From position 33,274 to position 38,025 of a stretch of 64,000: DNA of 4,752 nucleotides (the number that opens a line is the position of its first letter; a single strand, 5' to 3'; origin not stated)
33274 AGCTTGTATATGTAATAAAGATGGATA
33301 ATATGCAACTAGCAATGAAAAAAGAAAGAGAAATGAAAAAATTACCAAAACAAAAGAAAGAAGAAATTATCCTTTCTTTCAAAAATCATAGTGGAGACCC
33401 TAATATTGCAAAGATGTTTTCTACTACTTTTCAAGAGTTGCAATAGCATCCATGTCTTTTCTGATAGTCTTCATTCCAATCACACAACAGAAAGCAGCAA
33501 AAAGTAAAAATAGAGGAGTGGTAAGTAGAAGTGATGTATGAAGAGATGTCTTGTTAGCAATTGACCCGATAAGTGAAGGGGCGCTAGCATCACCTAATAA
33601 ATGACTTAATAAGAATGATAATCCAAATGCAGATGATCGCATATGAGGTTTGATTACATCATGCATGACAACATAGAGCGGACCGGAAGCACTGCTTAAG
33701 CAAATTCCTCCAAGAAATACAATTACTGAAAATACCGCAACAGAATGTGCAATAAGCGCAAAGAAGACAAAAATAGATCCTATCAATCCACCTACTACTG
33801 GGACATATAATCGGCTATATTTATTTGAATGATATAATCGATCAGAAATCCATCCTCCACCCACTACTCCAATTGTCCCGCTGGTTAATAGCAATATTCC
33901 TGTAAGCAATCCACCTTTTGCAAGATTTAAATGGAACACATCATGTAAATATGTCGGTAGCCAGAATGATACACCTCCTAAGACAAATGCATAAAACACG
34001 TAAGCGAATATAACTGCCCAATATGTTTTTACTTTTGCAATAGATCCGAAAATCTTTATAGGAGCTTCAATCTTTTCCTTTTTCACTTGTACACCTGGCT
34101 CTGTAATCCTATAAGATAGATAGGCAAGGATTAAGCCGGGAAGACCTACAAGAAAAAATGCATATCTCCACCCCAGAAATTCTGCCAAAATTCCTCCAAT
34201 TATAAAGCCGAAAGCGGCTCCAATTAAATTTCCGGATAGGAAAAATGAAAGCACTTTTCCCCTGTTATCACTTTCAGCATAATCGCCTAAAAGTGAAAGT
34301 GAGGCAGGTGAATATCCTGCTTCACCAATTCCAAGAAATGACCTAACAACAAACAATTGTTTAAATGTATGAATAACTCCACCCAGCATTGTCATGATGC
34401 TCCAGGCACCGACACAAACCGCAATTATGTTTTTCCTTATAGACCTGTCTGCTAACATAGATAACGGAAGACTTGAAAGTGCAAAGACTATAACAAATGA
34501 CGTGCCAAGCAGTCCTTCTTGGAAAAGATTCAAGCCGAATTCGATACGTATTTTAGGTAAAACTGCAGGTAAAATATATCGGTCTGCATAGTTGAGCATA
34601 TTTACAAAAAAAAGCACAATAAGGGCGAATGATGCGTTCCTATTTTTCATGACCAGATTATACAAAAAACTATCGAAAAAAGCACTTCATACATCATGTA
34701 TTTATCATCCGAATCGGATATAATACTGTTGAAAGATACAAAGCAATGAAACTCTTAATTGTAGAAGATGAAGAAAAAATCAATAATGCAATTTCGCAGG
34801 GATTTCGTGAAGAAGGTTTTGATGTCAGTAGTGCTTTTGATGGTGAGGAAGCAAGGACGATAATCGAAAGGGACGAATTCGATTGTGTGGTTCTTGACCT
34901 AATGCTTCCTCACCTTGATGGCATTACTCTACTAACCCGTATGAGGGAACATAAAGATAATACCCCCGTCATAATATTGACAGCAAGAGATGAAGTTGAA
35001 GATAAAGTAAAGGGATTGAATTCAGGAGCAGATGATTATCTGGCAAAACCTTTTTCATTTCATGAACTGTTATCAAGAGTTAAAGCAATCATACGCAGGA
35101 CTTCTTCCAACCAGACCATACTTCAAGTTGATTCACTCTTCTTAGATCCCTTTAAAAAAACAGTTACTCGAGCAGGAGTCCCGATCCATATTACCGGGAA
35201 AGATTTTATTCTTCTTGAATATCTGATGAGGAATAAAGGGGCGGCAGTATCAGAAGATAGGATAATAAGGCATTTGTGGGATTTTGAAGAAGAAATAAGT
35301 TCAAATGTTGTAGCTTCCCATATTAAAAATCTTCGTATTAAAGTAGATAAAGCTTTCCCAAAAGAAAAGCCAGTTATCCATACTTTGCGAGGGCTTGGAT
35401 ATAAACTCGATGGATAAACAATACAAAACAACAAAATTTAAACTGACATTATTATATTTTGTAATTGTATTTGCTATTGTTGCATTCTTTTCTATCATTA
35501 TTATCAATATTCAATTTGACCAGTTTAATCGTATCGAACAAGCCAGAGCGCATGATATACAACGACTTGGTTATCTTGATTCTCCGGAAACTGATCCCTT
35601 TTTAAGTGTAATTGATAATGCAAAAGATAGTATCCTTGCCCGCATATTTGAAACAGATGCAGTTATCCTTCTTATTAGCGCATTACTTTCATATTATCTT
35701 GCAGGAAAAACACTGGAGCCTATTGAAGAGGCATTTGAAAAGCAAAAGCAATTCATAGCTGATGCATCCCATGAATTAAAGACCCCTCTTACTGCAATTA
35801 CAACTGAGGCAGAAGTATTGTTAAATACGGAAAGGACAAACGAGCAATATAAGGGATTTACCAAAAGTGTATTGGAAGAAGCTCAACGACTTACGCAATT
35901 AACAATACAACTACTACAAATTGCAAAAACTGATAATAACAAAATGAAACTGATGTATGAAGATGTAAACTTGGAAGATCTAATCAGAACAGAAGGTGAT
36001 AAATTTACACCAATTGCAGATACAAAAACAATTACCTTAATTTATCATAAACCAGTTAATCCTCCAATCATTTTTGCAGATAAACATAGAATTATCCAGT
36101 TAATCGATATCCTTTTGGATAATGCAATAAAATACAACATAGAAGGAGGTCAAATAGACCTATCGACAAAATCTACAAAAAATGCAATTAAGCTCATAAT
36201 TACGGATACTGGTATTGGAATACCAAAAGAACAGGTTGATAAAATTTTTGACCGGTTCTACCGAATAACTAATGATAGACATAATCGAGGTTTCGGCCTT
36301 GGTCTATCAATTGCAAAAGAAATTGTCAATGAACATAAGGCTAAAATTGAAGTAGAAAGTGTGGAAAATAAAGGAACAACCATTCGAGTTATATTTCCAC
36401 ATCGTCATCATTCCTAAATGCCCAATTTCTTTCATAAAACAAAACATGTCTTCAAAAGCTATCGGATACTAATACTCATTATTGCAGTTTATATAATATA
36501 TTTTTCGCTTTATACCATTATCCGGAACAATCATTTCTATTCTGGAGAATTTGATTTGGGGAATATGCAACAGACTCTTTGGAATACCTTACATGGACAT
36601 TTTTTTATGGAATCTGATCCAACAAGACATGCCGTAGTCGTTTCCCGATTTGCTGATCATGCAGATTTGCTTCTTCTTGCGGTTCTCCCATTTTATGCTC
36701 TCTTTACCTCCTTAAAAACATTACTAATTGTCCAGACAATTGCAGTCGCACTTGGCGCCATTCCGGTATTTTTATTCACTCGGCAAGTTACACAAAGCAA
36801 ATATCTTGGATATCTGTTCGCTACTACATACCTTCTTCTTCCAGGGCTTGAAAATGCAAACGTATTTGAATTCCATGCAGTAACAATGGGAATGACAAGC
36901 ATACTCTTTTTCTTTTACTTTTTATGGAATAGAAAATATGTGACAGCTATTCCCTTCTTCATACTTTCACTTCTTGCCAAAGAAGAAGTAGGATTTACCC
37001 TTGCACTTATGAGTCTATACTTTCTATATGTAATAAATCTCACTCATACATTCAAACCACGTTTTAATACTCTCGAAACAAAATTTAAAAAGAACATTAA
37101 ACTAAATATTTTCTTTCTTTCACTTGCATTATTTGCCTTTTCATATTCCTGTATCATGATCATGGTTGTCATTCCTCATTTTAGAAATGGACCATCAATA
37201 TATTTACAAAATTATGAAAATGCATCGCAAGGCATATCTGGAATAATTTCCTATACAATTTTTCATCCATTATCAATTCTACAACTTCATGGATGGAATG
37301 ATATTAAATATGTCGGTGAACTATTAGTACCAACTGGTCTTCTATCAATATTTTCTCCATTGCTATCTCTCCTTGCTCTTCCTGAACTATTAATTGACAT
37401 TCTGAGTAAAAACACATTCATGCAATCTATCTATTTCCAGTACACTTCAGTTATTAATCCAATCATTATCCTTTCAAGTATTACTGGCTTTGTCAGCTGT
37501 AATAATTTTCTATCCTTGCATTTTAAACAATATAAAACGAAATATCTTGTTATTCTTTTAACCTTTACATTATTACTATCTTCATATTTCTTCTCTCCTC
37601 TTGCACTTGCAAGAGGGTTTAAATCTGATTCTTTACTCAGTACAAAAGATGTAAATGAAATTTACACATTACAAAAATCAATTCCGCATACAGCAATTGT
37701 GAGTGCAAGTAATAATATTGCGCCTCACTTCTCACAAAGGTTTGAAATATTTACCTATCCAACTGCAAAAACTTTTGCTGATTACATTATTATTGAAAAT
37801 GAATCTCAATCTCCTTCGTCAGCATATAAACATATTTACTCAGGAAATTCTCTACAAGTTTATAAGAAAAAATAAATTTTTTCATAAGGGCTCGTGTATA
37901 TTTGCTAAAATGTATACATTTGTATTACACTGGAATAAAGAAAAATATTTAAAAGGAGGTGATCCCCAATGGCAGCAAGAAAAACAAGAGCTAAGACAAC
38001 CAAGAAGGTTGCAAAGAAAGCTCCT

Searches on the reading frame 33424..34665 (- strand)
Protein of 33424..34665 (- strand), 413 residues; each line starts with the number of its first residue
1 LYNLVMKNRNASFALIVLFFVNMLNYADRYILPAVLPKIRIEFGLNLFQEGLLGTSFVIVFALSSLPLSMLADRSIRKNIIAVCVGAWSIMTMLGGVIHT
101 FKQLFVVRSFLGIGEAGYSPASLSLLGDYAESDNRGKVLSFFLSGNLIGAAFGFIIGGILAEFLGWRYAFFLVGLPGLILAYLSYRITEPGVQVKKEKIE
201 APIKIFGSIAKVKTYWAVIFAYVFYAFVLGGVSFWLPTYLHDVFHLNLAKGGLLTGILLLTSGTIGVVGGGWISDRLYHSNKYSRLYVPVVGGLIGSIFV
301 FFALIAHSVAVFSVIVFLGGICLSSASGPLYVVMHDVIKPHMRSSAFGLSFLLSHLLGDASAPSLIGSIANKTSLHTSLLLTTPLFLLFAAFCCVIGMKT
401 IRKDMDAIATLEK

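Call 92: search_protein_families(library=pfam, proteins=[window:33424-34665:-], max_evalue=0.00001)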
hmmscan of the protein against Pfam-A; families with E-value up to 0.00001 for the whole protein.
window:33424-34665:- (413 aa): 3 families
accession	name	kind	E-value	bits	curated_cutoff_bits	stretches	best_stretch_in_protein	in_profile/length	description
PF07690.21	MFS_1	-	6.4e-55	186.9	33.4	1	18-356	1-341/347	Major Facilitator Superfamily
PF03137.26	OATP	-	3.2e-20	72.4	25.8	1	196-302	276-381/545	Organic Anion Transporter Polypeptide (OATP) family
PF00083.30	Sugar_tr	-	6.2e-09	35.7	22.3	1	51-188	49-192/452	Sugar (and other) transporter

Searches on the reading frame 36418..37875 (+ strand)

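Call 92: search_protein_families(library=pfam, proteins=[window:36418-37875:+], max_evalue=0.00001)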
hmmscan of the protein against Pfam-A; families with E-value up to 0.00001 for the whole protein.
window:36418-37875:+ (485 aa): 1 family
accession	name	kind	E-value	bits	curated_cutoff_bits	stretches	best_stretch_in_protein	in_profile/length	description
PF09852.15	DUF2079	-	1.8e-50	172.8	28.2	1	39-468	4-430/459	Predicted membrane protein (DUF2079)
